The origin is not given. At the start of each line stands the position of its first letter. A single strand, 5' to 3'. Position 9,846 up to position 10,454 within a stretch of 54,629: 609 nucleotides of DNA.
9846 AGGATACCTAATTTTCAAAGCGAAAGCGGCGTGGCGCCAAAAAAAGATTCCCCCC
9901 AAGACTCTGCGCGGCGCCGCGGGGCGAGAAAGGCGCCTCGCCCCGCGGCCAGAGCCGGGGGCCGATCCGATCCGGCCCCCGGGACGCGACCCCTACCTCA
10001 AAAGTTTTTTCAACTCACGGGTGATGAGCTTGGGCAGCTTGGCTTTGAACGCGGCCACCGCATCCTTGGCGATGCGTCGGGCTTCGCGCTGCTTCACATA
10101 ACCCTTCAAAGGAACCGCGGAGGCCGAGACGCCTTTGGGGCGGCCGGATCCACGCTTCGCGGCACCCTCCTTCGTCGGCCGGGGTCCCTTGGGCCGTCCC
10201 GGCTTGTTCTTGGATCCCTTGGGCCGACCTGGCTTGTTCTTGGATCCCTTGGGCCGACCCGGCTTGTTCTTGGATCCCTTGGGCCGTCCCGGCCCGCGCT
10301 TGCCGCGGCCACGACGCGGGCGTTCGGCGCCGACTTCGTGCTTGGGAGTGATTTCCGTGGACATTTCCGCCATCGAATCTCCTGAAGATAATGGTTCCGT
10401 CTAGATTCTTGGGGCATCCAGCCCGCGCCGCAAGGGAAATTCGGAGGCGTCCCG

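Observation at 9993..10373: Bacterial protein with five HMGA-like AT-hooks (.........) in a ~70% GC genome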

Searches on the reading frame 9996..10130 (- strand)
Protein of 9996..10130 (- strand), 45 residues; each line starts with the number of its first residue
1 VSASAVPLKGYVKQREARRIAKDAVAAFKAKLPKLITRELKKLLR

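Call 42: search_solved_structures(query=A2, max_evalue=10, show_alignments=3)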
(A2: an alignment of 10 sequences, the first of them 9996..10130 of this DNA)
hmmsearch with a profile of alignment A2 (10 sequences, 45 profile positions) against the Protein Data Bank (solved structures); distinct sequences matched with E-value up to 10: 2.
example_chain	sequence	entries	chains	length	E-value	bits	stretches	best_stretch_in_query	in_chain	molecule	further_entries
3tsm_A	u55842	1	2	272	1.7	11.5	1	3-21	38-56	Indole-3-glycerol phosphate synthase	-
7qep_C1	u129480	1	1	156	5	10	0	5-30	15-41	40S RIBOSOMAL PROTEIN S11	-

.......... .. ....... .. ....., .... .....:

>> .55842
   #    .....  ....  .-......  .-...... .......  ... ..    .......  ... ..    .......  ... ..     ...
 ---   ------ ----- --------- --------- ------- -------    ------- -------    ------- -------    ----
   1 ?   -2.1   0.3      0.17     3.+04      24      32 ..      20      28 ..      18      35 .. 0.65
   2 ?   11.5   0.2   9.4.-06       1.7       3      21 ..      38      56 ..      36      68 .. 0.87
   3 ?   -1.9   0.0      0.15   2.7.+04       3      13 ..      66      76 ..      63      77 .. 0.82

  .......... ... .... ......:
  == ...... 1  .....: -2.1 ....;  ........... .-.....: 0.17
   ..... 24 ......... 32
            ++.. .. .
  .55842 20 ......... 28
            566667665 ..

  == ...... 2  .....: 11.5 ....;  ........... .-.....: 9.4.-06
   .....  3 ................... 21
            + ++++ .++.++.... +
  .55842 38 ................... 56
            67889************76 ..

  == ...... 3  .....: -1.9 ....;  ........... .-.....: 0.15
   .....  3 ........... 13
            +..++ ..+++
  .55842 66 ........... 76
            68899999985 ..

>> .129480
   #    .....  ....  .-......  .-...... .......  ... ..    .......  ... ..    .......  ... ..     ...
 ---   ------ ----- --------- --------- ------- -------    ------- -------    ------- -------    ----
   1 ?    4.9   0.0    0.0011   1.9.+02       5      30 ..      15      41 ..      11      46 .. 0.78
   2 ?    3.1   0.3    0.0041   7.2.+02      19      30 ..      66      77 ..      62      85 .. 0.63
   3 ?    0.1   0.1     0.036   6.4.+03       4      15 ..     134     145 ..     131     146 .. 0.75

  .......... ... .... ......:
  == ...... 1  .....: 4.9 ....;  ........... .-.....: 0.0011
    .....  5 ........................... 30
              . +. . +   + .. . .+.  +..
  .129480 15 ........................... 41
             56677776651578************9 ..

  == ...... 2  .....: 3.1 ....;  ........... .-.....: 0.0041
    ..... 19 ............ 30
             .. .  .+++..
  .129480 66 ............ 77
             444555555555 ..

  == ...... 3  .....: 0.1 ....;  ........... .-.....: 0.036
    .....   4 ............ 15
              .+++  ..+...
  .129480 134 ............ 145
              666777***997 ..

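Call 49: search_protein_representatives(alignment_id=A2)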
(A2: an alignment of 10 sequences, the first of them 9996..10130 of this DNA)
Query: 10 sequences, 45 profile positions. Proteins with E-value up to 0.001 (for the whole library): 14; up to 1e-10: 8; up to 1e-30: 0. The best 14 are listed.
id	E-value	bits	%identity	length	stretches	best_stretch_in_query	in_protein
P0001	5.1e-19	83.6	-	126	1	2-45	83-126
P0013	5.5e-16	73.9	-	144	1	2-45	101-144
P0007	1.8e-15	72.3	-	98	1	2-44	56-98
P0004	9.5e-15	70.0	-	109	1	2-45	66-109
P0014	1.2e-13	66.5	-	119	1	2-45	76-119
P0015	1.3e-13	66.3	-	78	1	2-45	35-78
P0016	3.5e-13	65.0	-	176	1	2-44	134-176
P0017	7.9e-13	63.8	-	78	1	4-45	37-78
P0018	1.7e-10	56.3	-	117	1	2-45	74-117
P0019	2.0e-10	56.1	-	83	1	3-45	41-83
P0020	8.3e-06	41.4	-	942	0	-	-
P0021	4.0e-05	39.2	-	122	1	5-45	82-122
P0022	2.6e-04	36.6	-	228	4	5-28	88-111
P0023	8.1e-04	35.0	-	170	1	6-45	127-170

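Call 51: search_protein_families(library=phrogs, proteins=[P0016], max_evalue=0.01)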
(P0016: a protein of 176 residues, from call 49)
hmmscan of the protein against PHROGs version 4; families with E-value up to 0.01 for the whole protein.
P0016 (176 aa): 0 families

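Call 60: find_related_loci(query=A2, collection=viral_contigs, flank=8000)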
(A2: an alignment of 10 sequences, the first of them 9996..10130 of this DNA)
Query A2 (45 aa) in viral_contigs; peptide patterns used: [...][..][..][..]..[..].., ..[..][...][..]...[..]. (x = any residue, [..] = any of these).
153 stretches matched a pattern, but none encodes a relative of the query by tblastn (E <= 1e-3).

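Call 61: find_related_loci(query=A2, collection=genome_contigs, flank=8000)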
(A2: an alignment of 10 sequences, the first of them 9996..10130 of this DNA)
Query A2 (45 aa) in genome_contigs; peptide patterns used: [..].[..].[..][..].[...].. (x = any residue, [..] = any of these).
57 stretches matched a pattern, but none encodes a relative of the query by tblastn (E <= 1e-3).

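Call 62: find_related_loci(query=A2, collection=metagenome_contigs, flank=8000)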
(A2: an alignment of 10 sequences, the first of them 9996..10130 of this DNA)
Query A2 (45 aa) in metagenome_contigs; peptide patterns used: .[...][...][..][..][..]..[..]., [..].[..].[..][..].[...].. (x = any residue, [..] = any of these).
207 stretches matched a pattern; 2 encode a relative of the query (tblastn E <= 1e-3); 2 distinct loci.
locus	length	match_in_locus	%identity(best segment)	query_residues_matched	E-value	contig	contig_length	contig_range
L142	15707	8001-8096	73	4-36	5e-10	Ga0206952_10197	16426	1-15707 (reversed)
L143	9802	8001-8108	51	3-39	3e-6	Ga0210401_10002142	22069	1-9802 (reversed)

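Call 64: find_encoding_contigs(protein=P0014, flank=6000, max_places=3)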
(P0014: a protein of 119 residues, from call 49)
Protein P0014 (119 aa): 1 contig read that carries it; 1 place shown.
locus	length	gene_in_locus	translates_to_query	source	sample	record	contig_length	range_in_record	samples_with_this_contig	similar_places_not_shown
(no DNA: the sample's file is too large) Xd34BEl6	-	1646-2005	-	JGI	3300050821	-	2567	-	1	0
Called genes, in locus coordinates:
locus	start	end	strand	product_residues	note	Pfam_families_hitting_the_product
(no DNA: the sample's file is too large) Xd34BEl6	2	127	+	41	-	?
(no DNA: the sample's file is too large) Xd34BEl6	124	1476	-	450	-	PF18864:AbiTii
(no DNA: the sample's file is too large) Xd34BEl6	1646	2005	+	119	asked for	-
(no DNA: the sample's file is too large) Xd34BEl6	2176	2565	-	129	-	?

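Call 65: find_encoding_contigs(protein=P0016, flank=6000, max_places=3)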
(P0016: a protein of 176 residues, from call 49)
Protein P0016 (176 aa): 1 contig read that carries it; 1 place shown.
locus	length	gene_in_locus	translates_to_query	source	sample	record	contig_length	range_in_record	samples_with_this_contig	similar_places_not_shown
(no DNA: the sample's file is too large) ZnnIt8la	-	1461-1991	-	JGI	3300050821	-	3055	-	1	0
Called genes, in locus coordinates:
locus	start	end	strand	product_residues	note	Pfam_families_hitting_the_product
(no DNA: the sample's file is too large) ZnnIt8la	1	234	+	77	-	?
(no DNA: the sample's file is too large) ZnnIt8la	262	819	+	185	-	-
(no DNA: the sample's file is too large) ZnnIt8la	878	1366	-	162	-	PF18480:DUF5615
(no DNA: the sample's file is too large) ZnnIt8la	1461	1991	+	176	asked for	-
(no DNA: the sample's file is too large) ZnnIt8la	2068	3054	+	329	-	?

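Call 67: find_encoding_contigs(protein=P0018, flank=6000, max_places=3)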
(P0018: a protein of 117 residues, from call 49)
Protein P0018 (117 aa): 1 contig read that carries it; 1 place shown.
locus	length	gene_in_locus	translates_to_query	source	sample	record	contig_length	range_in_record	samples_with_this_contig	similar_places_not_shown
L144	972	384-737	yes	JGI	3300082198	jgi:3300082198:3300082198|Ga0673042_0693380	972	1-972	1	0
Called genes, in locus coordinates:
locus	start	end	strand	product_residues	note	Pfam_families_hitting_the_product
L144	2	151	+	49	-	?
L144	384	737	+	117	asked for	-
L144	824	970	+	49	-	?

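Call 68: find_encoding_contigs(protein=P0021, flank=6000, max_places=3)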
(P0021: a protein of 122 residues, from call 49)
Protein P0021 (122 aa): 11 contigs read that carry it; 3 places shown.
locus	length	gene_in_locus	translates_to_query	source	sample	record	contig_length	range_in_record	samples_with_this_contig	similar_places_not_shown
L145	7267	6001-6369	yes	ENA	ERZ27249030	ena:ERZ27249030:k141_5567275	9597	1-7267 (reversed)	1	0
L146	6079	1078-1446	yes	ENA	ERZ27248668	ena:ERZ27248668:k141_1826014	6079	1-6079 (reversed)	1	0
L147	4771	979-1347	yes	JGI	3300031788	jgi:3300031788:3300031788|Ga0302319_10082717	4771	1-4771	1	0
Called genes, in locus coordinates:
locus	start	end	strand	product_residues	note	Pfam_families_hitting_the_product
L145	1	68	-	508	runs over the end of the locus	PF00665:rve (weak), PF22483:Mu-transpos_C_2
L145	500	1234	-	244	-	PF21805:Imm5_like (weak)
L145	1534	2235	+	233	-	PF11899:DUF3419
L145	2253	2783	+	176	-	-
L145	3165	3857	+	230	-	-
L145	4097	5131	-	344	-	PF01610:DDE_Tnp_ISL3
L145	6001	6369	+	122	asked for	-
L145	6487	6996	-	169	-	-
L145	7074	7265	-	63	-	?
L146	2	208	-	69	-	?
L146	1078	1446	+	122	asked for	-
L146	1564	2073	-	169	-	-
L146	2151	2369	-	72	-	-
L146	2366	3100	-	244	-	PF21805:Imm5_like (weak)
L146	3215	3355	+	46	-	-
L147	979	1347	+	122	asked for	-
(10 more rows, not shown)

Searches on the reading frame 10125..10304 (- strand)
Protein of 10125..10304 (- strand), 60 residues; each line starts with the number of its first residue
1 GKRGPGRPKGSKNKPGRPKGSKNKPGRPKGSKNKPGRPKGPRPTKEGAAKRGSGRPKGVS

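Call 53: search_solved_structures(query=window:10125-10304:-, max_evalue=10, show_alignments=5)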
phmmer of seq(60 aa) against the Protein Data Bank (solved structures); distinct sequences matched with E-value up to 10: 0.
